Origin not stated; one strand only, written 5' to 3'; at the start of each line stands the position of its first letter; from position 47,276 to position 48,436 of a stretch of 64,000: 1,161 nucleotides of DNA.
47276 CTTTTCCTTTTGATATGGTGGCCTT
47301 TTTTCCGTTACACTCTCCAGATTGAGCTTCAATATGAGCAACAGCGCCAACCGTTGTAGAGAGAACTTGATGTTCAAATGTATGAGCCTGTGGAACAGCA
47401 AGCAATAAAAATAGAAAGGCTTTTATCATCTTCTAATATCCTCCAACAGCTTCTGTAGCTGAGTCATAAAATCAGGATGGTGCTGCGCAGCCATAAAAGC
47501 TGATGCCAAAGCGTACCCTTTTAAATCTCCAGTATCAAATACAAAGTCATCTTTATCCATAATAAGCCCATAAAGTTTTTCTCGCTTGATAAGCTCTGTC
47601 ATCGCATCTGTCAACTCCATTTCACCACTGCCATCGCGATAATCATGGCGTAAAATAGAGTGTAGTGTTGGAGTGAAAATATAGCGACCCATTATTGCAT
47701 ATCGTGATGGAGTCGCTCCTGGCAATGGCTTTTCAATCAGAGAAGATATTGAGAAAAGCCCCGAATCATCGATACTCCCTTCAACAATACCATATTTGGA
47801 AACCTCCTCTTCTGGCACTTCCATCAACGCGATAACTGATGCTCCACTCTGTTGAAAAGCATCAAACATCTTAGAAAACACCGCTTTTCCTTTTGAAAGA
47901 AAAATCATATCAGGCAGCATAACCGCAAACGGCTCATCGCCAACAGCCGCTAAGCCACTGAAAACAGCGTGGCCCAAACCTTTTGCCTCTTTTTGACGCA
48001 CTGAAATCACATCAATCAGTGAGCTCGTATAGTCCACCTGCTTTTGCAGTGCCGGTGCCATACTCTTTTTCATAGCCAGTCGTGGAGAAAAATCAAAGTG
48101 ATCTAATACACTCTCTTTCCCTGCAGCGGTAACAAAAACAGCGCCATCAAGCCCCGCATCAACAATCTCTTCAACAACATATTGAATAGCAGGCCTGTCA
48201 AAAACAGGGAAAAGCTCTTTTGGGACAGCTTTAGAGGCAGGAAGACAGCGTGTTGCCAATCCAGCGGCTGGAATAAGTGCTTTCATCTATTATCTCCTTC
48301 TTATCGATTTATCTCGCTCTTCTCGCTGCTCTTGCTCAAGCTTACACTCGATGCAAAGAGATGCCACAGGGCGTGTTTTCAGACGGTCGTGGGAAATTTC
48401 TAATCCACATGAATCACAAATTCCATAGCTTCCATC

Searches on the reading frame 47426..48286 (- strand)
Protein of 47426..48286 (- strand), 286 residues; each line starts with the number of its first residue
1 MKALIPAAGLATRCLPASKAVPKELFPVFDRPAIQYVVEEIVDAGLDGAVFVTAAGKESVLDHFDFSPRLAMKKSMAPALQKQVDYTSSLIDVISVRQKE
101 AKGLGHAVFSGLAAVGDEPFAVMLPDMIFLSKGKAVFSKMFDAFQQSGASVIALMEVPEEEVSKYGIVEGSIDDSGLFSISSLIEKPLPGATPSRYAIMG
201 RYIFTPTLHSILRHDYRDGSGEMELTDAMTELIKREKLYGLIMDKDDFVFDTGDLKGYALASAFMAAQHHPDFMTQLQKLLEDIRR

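Call 56: search_protein_families(library=pfam, proteins=[window:47426-48286:-], max_evalue=0.001)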
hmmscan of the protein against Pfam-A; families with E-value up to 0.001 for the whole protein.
window:47426-48286:- (286 aa): 2 families
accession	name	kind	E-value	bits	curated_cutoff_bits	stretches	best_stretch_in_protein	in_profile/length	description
PF00483.29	NTP_transferase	-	2.4e-25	90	21.2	1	2-266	1-243/245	Nucleotidyl transferase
PF12804.13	NTP_transf_3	-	2.2e-08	34.9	27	1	3-154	1-121/160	MobA-like NTP transferase domain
